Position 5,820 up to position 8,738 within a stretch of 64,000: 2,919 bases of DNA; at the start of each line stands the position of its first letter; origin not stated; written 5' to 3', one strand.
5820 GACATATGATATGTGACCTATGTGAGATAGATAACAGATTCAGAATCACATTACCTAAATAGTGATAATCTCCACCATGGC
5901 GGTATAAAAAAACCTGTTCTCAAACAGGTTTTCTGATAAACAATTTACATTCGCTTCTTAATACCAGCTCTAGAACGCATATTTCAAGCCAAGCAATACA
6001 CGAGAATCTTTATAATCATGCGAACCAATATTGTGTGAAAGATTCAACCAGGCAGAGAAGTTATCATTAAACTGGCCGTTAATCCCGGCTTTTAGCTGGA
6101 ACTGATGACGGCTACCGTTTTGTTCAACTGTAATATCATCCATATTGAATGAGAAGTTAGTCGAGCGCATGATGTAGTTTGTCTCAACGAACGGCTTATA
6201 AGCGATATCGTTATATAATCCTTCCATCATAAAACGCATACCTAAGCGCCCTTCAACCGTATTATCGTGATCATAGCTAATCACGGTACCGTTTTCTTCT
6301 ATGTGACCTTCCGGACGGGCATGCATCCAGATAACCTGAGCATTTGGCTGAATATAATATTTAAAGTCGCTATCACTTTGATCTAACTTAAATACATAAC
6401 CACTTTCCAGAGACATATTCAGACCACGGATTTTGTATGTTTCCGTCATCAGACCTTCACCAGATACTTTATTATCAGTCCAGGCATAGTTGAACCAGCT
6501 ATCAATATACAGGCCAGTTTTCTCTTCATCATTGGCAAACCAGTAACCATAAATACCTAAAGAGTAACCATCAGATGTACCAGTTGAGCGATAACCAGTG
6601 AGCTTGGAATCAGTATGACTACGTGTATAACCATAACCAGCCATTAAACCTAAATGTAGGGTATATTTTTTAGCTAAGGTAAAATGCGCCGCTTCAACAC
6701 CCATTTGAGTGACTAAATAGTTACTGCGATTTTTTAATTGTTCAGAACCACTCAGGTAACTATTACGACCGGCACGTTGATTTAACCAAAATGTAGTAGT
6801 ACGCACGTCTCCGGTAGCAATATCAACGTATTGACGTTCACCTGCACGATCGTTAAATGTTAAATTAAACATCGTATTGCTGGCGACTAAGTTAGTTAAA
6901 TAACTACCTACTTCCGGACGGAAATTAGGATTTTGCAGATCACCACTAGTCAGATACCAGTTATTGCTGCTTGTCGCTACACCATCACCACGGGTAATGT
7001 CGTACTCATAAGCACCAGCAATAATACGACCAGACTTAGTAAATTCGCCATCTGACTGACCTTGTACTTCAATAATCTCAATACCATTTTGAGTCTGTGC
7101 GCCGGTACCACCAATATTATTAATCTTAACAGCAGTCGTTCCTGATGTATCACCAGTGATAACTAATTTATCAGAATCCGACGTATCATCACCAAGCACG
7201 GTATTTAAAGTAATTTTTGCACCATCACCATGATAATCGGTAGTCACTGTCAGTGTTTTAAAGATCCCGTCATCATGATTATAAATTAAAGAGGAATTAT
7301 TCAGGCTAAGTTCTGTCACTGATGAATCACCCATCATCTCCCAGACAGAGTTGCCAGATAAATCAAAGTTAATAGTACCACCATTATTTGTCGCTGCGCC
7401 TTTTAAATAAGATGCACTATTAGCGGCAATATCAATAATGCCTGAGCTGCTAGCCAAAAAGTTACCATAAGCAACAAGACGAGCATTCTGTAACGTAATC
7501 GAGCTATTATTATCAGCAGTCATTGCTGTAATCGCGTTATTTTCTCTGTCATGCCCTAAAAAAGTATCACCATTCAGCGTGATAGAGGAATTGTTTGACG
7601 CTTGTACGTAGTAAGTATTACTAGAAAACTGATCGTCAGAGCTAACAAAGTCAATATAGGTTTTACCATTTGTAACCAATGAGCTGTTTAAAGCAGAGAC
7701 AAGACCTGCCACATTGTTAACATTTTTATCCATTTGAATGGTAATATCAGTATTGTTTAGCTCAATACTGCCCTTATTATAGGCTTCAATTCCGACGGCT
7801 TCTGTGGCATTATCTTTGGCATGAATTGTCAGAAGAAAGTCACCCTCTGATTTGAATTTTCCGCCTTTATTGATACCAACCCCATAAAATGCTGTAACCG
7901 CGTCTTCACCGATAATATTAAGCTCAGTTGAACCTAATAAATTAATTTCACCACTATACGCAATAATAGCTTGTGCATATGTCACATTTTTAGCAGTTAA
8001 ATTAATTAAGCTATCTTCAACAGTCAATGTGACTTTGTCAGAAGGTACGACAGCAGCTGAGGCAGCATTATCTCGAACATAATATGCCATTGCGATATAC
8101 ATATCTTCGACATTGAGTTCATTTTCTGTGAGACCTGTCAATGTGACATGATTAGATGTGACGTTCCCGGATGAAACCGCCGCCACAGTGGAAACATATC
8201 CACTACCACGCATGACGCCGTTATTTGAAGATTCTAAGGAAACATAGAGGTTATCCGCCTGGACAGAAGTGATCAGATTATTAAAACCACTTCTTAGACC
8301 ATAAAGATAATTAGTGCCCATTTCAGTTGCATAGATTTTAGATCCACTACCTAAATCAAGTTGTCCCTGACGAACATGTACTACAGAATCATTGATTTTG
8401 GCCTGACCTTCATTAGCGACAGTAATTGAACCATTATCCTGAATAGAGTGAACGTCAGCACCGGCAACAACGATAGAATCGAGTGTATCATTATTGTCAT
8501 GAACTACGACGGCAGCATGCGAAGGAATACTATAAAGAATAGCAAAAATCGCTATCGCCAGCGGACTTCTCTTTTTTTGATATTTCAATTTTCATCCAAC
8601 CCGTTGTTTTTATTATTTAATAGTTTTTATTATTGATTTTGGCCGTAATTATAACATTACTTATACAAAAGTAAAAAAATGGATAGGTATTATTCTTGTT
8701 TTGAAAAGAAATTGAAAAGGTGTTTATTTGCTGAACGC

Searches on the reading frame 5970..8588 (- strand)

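Call 55: search_protein_families(library=pfam, proteins=[window:5970-8588:-], max_evalue=0.001)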
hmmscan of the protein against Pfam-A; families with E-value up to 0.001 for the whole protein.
window:5970-8588:- (872 aa): 3 families
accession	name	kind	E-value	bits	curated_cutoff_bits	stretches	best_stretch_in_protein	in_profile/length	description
PF18883.6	AC_1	-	7.2e-32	110.2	27.1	1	422-530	1-113/114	Autochaperone Domain Type 1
PF03797.25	Autotransporter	-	2.4e-31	109.8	26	1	600-850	1-254/255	Autotransporter beta-domain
PF03212.20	Pertactin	-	1.6e-10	41.5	22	1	424-547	1-120/121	Pertactin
